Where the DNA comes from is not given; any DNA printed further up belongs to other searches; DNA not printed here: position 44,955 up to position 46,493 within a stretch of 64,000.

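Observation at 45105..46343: RNA ligase fused to a tRNA-binding (Trbp111/Myf-type) OB domain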

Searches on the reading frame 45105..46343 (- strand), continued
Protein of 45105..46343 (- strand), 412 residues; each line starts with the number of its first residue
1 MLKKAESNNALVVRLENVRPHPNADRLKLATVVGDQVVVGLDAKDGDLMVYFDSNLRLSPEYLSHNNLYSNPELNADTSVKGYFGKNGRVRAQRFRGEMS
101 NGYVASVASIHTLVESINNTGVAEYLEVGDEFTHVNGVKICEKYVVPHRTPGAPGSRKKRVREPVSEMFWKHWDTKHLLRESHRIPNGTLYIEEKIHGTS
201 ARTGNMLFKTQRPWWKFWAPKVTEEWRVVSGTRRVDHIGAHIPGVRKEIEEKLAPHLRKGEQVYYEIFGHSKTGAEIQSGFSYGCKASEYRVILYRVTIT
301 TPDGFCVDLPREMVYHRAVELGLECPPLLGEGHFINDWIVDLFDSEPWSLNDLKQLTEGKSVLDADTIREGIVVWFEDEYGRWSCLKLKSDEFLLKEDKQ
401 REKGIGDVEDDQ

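Call 34: get_annotated_region(hit=H2, flank=6000)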
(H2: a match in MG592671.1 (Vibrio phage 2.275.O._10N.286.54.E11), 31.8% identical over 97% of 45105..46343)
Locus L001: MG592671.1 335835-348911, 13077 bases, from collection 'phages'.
description: Vibrio phage 2.275.O._10N.286.54.E11, partial genome.
organism: Vibrio phage 2.275.O._10N.286.54.E11 (NCBI taxid 1881285)
taxonomy: Viruses; Duplodnaviria; Heunggongvirae; Uroviricota; Caudoviricetes
host: Vibrio cyclitrophicus; source: iron chloride precipitation of 0.2um-filtered seawater, resuspended in oxalate solution; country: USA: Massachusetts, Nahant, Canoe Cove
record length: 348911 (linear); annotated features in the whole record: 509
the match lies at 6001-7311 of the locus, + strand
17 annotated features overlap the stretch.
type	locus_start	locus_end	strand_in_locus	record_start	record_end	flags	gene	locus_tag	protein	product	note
CDS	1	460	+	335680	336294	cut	-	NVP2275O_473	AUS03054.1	nucleophile aminohydrolase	NVP2275O_473; aclame_best_match:protein:vir:5434; tara_best_match:OM-RGC.v1.014960315; InterPro:IPR029055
CDS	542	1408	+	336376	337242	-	-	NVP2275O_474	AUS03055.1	GTP cyclohydrolase I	NVP2275O_474; tara_best_match:OM-RGC.v1.012637756; InterPro:IPR020602; kegg:none|cog:COG0302|egg:COG0302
CDS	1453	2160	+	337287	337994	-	-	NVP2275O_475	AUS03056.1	von Willebrand factor type A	NVP2275O_475; InterPro:IPR002035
CDS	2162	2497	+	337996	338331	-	-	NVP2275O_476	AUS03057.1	winged helix-turn-helix DNA-binding domain protein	NVP2275O_476; InterPro:IPR011991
CDS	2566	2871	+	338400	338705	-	-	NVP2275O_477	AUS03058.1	hypothetical protein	NVP2275O_477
CDS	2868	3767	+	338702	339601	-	-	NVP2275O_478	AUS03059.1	hypothetical protein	NVP2275O_478; tara_best_match:OM-RGC.v1.006627691; cvp_best_match:CAMPEP_0000001182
CDS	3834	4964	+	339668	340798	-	-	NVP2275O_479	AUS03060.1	hypothetical protein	NVP2275O_479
CDS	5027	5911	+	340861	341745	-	-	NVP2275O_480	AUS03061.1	coil containing protein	NVP2275O_480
CDS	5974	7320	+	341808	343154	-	-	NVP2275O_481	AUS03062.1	RNA ligase domain protein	NVP2275O_481; InterPro:IPR021122; RNA ligase domain, REL/Rln2; RNA ligase domain protein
CDS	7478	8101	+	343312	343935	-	-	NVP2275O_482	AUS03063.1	hypothetical protein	NVP2275O_482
CDS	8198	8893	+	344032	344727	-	-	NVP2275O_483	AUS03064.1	6-pyruvoyl tetrahydropterin synthase/QueD family protein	NVP2275O_483; InterPro:IPR007115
CDS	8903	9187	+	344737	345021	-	-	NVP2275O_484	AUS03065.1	chaperonin 10 Kd subunit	NVP2275O_484; cvp_best_match:NCBI_PEP_441462899; InterPro:IPR020818; pfam:PF00166|cog:COG0234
CDS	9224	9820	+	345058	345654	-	-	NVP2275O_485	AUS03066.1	hypothetical protein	NVP2275O_485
CDS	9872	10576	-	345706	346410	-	-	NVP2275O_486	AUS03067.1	hypothetical protein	NVP2275O_486; cvp_best_match:RF_PEP_414087182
CDS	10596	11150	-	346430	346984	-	-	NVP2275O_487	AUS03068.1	hypothetical protein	NVP2275O_487; cvp_best_match:RF_PEP_414087183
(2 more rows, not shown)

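Call 35: get_annotated_region(hit=H6, flank=6000)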
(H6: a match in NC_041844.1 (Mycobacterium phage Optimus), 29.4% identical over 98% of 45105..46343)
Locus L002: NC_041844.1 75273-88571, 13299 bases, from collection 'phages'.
description: Mycobacterium phage Optimus, complete genome.
organism: Mycobacterium phage Optimus (NCBI taxid 2922218)
taxonomy: Viruses; Duplodnaviria; Heunggongvirae; Uroviricota; Caudoviricetes; Omegavirus; Omegavirus optimus
host: Mycobacterium smegmatis mc2 155; source: soil; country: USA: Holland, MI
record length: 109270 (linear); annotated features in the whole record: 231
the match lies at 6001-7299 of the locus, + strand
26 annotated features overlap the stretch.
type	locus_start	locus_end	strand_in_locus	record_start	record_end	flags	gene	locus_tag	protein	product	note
CDS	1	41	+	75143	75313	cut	139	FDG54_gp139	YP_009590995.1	hypothetical protein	gp139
CDS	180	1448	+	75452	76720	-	140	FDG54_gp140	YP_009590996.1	DNA helicase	gp140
CDS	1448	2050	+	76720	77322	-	141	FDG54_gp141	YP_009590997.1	HNH endonuclease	gp141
CDS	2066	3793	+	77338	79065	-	142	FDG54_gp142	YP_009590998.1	DNA methyltransferase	gp142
CDS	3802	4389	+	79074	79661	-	143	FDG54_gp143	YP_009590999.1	hypothetical protein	gp143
CDS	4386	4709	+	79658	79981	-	144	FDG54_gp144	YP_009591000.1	hypothetical protein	gp144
CDS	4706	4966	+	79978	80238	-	145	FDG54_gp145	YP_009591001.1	hypothetical protein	gp145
CDS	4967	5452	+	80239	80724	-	146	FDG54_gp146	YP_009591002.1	HNH endonuclease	gp146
CDS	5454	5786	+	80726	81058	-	147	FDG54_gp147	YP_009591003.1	hypothetical protein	gp147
CDS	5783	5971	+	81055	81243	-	148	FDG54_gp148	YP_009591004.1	hypothetical protein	gp148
CDS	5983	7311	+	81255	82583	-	149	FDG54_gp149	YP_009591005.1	RNA ligase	gp149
CDS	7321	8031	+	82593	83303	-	150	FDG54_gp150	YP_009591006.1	head maturation protease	gp150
CDS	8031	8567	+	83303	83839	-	151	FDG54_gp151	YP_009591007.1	DNA polymerase exonuclease subunit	gp151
CDS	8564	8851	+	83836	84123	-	152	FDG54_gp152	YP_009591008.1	hypothetical protein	gp152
CDS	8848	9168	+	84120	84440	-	153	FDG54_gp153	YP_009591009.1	hypothetical protein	gp153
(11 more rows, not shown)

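Call 43: search_protein_representatives(protein=window:45105-46343:-)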
Query: 412 residues. Proteins with E-value up to 0.001 (for the whole library): 2309; up to 1e-10: 1559; up to 1e-30: 623. The best 150 are listed.
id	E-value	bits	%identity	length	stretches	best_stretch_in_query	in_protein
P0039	4.0e-148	510.2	60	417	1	2-410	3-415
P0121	7.5e-144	496.2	58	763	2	185-411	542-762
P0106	2.6e-136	471.3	56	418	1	2-411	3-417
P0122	5.1e-129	447.3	53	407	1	2-411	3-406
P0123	1.2e-104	367.0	50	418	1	4-410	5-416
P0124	1.5e-98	346.9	64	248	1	2-250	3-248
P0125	7.8e-90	318.2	51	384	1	3-410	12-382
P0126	5.7e-88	312.1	46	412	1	4-408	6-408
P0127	3.0e-82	293.2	42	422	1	7-410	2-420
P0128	2.6e-81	290.1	44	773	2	2-200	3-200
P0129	6.7e-81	288.8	42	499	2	8-248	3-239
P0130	1.1e-64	235.3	39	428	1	10-402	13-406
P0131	1.7e-64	234.7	45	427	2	8-215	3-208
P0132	2.1e-60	221.2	41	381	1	8-396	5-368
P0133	9.1e-60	219.1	53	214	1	190-410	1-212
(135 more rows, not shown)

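Call 45: search_solved_structures(query=A3, max_evalue=10, show_alignments=2)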
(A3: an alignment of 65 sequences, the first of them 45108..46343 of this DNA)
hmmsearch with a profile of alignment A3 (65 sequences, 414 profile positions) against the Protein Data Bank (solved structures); distinct sequences matched with E-value up to 10: 38.
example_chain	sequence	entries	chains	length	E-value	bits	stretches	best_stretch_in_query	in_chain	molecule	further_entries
5cot_A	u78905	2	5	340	3.9e-08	35.6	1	4-128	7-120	Naegleria gruberi RNA ligase | RNA ligase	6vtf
6vt4_A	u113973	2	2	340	4.4e-08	35.5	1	4-128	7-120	RNA Ligase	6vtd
6vt1_A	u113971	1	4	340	4.5e-08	35.4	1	4-128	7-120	RNA Ligase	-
6vt9_A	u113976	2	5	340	4.6e-08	35.4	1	4-128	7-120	RNA ligase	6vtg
6vt5_A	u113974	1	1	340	5.6e-08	35.1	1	4-128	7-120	RNA Ligase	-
5cou_A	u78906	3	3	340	6.8e-08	34.8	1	4-128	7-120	Naegleria gruberi RNA ligase | RNA ligase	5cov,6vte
6vt0_A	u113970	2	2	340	6.9e-08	34.8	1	4-128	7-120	RNA Ligase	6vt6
6vt3_A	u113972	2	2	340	1e-07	34.3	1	4-128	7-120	RNA Ligase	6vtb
6vt8_A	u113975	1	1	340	1.5e-07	33.8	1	4-128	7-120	RNA Ligase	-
2hvq_A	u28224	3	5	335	6.9e-06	28.2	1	251-402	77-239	Hypothetical 37.6 kDa protein in Gp24-hoc intergenic region | T4 RNA ligase 2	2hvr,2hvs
1s68_A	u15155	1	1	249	3e-05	26.1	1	252-401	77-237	RNA Ligase 2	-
3pco_B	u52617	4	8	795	0.015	17.2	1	84-109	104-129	Phenylalanyl-tRNA synthetase, beta chain | Phenylalanine--tRNA ligase beta subunit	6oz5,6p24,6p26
7n8y_B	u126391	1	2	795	0.015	17.2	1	84-108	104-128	Phenylalanine--tRNA ligase beta subunit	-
4ls5_A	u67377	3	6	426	0.043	15.7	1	241-279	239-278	3-oxoacyl-[acyl-carrier-protein] synthase 2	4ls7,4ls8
4ls6_A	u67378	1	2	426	0.043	15.7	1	241-279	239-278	3-oxoacyl-[acyl-carrier-protein] synthase 2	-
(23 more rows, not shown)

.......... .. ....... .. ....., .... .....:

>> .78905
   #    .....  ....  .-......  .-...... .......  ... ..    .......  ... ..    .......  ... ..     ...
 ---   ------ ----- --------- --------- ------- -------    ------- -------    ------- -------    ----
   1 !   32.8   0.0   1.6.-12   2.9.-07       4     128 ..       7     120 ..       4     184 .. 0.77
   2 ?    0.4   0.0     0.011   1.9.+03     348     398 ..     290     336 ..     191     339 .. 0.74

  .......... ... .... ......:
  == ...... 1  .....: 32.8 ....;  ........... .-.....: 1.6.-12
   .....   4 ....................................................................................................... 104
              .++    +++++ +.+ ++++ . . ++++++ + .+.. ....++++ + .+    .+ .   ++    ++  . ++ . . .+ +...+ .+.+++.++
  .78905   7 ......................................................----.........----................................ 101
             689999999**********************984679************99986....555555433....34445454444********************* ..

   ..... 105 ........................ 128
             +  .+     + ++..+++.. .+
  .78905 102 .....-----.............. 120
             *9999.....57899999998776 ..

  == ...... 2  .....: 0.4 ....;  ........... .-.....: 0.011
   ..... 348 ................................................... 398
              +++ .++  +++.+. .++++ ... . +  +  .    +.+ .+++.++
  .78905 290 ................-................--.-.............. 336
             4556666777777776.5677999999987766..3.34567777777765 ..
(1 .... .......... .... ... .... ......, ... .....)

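Call 53: find_encoding_contigs(protein=P0025, flank=10000, max_places=2)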
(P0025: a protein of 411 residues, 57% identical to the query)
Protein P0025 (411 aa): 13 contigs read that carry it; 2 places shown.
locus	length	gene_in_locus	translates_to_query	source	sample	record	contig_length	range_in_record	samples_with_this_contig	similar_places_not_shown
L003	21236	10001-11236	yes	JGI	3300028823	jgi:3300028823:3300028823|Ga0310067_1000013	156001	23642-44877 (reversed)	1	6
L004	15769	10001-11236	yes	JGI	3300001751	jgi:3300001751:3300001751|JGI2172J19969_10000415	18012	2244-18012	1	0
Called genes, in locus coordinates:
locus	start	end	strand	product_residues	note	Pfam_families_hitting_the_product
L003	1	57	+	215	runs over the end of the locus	PF06508:QueC (faint)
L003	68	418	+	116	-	-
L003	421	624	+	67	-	PF09723:Zn_ribbon_8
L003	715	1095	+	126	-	-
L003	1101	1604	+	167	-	PF01327:Pep_deformylase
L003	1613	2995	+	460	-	PF03796:DnaB_C, PF06745:ATPase (weak)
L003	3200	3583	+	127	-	-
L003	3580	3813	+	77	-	-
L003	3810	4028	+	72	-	-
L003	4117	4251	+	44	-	-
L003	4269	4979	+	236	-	-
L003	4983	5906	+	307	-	PF10343:Q_salvage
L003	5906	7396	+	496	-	PF04851:ResIII, PF00176:SNF2-rel_dom, PF00270:DEAD (weak), PF00271:Helicase_C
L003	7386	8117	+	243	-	PF01555:N6_N4_Mtase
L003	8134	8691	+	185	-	PF01227:GTP_cyclohydroI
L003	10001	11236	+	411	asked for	PF21189:PHA02142 (faint)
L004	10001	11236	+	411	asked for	PF21189:PHA02142 (faint)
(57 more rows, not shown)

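Call 54: find_encoding_contigs(protein=P0050, flank=10000, max_places=2)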
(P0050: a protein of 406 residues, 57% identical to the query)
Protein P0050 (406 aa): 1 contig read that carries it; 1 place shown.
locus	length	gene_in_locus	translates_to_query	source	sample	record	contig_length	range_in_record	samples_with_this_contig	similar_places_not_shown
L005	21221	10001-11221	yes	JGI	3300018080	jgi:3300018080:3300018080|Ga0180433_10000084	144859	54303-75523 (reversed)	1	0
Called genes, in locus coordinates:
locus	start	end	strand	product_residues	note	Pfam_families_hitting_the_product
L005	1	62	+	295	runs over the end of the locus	PF01068:DNA_ligase_A_M, PF14743:DNA_ligase_OB_2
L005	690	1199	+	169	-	PF01844:HNH, PF14279:HNH_5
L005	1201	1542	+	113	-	-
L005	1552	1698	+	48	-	-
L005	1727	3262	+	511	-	-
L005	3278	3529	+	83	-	-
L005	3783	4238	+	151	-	-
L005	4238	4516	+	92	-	-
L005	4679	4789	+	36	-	PF13455:MUG113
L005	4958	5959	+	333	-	-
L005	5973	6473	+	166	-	-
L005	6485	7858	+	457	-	PF03796:DnaB_C (weak)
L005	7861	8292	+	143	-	-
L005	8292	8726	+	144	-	PF08719:NADAR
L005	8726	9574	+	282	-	PF02739:5_3_exonuc_N, PF01367:5_3_exonuc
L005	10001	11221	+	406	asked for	PF21189:PHA02142 (weak)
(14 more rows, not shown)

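Call 55: find_encoding_contigs(protein=P0115, flank=10000, max_places=2)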
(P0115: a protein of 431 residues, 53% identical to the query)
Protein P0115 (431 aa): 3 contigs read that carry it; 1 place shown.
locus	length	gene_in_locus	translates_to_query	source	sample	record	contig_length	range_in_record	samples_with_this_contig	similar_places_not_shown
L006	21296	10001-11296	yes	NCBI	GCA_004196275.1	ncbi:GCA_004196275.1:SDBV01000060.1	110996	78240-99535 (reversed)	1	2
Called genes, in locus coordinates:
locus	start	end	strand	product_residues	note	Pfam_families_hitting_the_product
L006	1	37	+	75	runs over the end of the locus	PF09723:Zn_ribbon_8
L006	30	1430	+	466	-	PF03796:DnaB_C (weak), PF06745:ATPase (weak)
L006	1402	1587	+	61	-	-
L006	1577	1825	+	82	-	-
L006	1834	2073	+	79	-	-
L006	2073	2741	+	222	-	-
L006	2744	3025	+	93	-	-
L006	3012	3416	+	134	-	-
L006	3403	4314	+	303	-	PF10343:Q_salvage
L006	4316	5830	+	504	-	PF00176:SNF2-rel_dom, PF04851:ResIII, PF00271:Helicase_C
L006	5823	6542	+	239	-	PF04055:Radical_SAM (weak)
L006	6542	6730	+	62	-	-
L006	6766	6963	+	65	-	-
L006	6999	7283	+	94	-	PF01555:N6_N4_Mtase, PF01170:UPF0020 (weak)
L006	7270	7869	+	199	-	PF01227:GTP_cyclohydroI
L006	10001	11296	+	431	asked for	PF21189:PHA02142 (weak)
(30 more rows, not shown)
